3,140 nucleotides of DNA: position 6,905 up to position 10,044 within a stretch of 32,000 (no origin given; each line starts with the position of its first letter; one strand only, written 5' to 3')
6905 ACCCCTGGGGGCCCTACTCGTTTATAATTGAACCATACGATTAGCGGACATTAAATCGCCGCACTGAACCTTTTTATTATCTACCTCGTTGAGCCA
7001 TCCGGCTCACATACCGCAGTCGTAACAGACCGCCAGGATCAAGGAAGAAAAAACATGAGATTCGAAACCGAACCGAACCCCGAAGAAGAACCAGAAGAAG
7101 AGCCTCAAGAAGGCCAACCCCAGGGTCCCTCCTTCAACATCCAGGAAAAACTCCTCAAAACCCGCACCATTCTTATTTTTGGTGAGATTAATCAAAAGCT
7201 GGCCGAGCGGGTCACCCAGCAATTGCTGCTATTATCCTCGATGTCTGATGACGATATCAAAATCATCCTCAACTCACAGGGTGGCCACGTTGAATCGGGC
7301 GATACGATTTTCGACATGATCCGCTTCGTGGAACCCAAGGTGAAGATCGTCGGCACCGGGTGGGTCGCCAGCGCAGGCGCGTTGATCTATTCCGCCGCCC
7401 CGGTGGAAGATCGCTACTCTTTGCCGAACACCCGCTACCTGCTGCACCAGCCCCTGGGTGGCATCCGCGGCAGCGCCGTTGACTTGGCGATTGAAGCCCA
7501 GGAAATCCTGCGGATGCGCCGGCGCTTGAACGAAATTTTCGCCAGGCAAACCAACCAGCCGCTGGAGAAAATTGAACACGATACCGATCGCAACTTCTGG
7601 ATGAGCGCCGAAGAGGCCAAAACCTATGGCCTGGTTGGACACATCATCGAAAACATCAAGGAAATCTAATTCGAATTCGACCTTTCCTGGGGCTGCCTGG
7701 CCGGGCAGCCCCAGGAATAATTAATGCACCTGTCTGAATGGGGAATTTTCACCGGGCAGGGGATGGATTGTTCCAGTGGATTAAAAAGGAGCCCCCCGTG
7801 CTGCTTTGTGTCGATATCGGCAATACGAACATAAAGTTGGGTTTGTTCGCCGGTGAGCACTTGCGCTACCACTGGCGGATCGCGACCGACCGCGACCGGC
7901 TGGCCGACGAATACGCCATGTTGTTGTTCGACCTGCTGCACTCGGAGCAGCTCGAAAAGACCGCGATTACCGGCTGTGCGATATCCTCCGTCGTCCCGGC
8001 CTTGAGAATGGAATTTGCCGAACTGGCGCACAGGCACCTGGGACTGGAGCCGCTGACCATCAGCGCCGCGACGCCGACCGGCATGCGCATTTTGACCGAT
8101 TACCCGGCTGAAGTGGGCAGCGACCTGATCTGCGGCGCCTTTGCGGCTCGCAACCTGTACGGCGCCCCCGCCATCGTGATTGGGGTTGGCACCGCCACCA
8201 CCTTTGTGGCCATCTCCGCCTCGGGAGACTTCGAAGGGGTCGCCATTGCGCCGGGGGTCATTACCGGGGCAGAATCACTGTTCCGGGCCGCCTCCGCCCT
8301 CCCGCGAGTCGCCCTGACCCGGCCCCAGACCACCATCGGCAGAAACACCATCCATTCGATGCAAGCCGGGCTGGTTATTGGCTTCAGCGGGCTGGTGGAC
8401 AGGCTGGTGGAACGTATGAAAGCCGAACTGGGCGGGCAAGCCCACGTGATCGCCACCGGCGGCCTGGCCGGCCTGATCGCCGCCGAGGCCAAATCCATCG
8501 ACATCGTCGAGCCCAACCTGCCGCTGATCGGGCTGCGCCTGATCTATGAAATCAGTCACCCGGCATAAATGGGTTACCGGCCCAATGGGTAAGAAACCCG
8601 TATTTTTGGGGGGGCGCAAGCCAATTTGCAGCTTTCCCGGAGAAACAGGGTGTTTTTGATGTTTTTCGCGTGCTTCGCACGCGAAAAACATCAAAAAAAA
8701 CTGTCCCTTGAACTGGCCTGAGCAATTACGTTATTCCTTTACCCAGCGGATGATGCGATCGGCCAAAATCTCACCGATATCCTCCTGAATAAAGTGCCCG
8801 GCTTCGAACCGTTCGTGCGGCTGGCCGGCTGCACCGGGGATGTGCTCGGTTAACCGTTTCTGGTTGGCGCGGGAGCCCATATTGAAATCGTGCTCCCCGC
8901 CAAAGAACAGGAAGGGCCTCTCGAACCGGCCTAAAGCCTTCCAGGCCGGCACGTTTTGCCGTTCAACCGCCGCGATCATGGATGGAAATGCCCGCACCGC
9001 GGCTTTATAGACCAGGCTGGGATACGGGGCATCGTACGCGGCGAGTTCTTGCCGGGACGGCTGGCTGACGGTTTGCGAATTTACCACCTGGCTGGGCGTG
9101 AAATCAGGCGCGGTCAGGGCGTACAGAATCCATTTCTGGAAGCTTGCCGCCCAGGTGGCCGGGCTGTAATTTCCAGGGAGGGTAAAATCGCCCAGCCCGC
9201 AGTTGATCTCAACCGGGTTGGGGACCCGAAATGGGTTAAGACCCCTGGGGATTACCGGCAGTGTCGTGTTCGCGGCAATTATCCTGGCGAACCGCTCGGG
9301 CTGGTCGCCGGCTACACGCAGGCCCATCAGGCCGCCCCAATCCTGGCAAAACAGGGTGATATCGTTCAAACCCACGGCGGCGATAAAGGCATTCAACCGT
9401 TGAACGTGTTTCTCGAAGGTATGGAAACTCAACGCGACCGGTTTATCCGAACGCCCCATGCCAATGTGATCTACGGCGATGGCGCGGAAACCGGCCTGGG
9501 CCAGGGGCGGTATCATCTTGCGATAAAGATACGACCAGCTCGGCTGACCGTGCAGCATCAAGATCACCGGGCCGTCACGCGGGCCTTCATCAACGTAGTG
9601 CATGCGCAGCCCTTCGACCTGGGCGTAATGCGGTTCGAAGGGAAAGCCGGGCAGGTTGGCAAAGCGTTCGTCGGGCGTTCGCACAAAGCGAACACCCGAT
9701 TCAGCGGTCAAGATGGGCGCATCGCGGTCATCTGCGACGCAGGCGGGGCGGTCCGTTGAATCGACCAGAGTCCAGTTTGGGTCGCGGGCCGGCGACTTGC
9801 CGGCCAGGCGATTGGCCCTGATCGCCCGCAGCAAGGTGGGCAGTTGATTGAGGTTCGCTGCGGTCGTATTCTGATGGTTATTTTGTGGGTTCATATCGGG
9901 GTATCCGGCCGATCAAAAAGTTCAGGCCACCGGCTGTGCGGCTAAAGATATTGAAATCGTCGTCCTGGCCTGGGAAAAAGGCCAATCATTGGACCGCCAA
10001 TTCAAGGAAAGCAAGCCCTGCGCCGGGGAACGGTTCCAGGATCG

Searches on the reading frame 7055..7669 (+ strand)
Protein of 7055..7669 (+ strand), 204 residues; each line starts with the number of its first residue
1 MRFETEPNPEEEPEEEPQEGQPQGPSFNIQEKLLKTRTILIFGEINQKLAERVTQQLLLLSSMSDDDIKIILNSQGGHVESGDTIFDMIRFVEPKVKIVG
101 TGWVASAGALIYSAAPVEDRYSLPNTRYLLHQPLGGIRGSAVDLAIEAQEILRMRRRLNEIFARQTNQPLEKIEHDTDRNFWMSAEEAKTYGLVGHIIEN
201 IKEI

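Call 11: search_protein_families(library=ncbifam, proteins=[window:7055-7669:+], max_evalue=0.001)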
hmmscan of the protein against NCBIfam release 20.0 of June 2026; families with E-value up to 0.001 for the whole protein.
window:7055-7669:+ (204 aa): 10 families
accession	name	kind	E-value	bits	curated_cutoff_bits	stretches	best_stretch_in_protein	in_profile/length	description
NF009205.0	PRK12553.1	subfamily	9.9e-79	263.8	228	1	20-204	21-208/211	ATP-dependent Clp protease proteolytic subunit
NF011089.0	PRK14512.1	equivalog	4.9e-61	206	251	1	28-203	20-196/200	ATP-dependent Clp protease proteolytic subunit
NF001368.0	PRK00277.1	subfamily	3.5e-56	190.3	249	1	26-202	22-199/203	ATP-dependent Clp protease proteolytic subunit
TIGR00493.1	clpP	equivalog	7.8e-52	175.8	308.6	1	26-199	17-191/192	ATP-dependent Clp endopeptidase proteolytic subunit ClpP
NF009203.0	PRK12551.1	equivalog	7.2e-44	149.8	359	1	26-200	15-190/196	ATP-dependent Clp protease proteolytic subunit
NF011091.0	PRK14514.1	equivalog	8.3e-40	136.7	361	1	28-199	46-218/221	ATP-dependent Clp endopeptidase proteolytic subunit ClpP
NF011090.0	PRK14513.1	equivalog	1.7e-39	135.8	347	1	26-202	17-194/201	ATP-dependent Clp protease proteolytic subunit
NF009204.0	PRK12552.1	equivalog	7.7e-30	103.9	263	1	48-203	52-217/225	ATP-dependent Clp protease proteolytic subunit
NF045540.1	scaf_prot_MCP1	exception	1.4e-21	76.9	475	1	38-203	3-166/652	ClpP-like prohead protease/major capsid protein fusion protein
NF045542.1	Clp_rel_HeadMat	equivalog_domain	4.2e-20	72.4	120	1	38-195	2-163/165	head maturation protease, ClpP-related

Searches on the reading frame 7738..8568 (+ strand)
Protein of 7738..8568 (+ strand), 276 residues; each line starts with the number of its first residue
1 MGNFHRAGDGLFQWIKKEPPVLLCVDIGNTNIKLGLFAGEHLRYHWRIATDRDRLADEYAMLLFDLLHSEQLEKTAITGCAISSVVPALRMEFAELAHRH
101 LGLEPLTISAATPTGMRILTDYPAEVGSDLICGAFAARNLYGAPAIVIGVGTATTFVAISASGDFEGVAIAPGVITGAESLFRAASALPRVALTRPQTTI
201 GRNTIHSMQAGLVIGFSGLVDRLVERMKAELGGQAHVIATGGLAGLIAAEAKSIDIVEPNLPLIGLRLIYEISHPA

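Call 11: search_protein_families(library=ncbifam, proteins=[window:7738-8568:+], max_evalue=0.001)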
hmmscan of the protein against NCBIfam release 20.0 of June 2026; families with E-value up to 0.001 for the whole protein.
window:7738-8568:+ (276 aa): 26 families (the best 25 are shown)
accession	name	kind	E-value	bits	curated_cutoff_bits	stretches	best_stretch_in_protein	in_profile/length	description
NF009847.0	PRK13318.1-5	equivalog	5.9e-81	271.5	381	1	22-271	2-252/256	type III pantothenate kinase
NF009855.0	PRK13321.1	equivalog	1.4e-77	260.4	233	1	22-272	2-253/256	type III pantothenate kinase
NF009843.0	PRK13318.1-1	equivalog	7.1e-75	251.6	426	1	22-272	2-252/259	type III pantothenate kinase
NF009844.0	PRK13318.1-2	equivalog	6.6e-74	248.3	331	1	22-272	2-253/259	type III pantothenate kinase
NF009848.0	PRK13318.1-6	equivalog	2e-67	227.3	248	1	22-271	2-252/256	type III pantothenate kinase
NF009845.0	PRK13318.1-3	equivalog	2.3e-67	227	358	1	22-271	2-252/258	type III pantothenate kinase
TIGR00671.1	baf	subfamily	1.3e-57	195.3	58.2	1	22-269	1-241/243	type III pantothenate kinase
NF009846.0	PRK13318.1-4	equivalog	5.7e-53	179.9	432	1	22-271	2-251/255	type III pantothenate kinase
NF009861.0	PRK13324.1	equivalog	2.8e-31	109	495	1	22-270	2-250/258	type III pantothenate kinase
NF009852.0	PRK13320.1-4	equivalog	5.8e-30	104.5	439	1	18-270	11-265/270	pantothenate kinase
NF009849.0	PRK13320.1-1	equivalog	2.5e-29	102.4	354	1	21-272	9-262/267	type III pantothenate kinase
NF009871.0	PRK13331.1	equivalog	4.2e-21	75.4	251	1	23-269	10-246/253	pantothenate kinase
NF009853.0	PRK13320.1-5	equivalog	9.5e-21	74.4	287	1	23-271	3-238/243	type III pantothenate kinase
NF009850.0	PRK13320.1-2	equivalog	5.9e-20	72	321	1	23-270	3-234/241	type III pantothenate kinase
NF009860.0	PRK13322.1-5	equivalog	1.9e-19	70.4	288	1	23-268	3-242/248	pantothenate kinase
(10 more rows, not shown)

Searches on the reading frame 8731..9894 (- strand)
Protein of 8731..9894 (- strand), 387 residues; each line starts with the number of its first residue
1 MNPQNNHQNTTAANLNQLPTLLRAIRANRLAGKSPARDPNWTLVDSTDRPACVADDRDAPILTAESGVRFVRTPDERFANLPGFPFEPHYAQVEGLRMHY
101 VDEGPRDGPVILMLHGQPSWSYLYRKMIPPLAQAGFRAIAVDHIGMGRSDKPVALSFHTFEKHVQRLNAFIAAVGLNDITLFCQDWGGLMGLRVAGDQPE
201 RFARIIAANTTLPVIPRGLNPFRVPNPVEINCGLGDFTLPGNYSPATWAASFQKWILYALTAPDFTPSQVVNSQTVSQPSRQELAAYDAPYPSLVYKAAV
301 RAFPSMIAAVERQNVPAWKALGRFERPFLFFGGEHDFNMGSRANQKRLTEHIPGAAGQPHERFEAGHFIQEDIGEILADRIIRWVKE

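Call 11: search_protein_families(library=ncbifam, proteins=[window:8731-9894:-], max_evalue=0.001)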
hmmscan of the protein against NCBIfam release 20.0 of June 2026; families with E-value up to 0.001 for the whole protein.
window:8731-9894:- (387 aa): 18 families
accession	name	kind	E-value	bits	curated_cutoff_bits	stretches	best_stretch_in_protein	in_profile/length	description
NF002043.0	PRK00870.1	subfamily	1.3e-99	333.4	265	1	69-386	2-299/302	haloalkane dehalogenase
NF002938.0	PRK03592.1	equivalog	7.9e-38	130.5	241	1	86-211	10-130/298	haloalkane dehalogenase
NF002873.0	PRK03204.1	equivalog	1.4e-31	109.9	466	1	84-212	12-136/286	haloalkane dehalogenase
TIGR03056.1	bchO_mg_che_rel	equivalog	4.2e-14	52.2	172.55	1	91-212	11-130/278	alpha/beta fold hydrolase BchO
NF045632.1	hydroxlase_HsaD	equivalog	6.2e-14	51.6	400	1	89-208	15-135/290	4,5:9,10-diseco-3-hydroxy-5,9,17-trioxoandrosta-1(10),2-diene-4-oate hydrolase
TIGR01250.1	pro_imino_pep_2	subfamily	1e-10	41.7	167.65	1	91-211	7-130/288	proline iminopeptidase-family hydrolase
NF004514.1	PRK05855.1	equivalog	1.3e-10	40.5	455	1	91-191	5-105/578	SDR family oxidoreductase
TIGR02427.1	protocat_pcaD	equivalog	1.2e-09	38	255.85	1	97-211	1-113/251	3-oxoadipate enol-lactonase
NF045945.1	ProImpepLactob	equivalog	1.6e-09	37.7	400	1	109-207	28-128/293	proline iminopeptidase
NF045948.1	ProImpepThrmp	equivalog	3.6e-08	33.2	500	1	89-202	5-120/291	proline iminopeptidase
NF051488.1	bifunc_PcaDC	exception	4.5e-08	32.6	390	1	98-211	2-112/375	bifunctional 3-oxoadipate enol-lactonase/4-carboxymuconolactone decarboxylase PcaDC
NF011457.0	PRK14875.1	equivalog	1.2e-07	31.1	307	1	87-205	111-226/372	acetoin dehydrogenase dihydrolipoyllysine-residue acetyltransferase subunit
TIGR03343.1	biphenyl_bphD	equivalog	1.6e-07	30.9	462.15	1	95-207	19-131/282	2-hydroxy-6-oxo-6-phenylhexa-2,4-dienoate hydrolase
NF050089.1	i_nPHAscl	equivalog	3.5e-07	29.6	300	1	106-207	16-114/288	intracellular short-chain-length polyhydroxyalkanoate depolymerase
TIGR03695.1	menH_SHCHC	equivalog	2.3e-06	27.2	208.55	1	108-210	2-104/252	2-succinyl-6-hydroxy-2,4-cyclohexadiene-1-carboxylate synthase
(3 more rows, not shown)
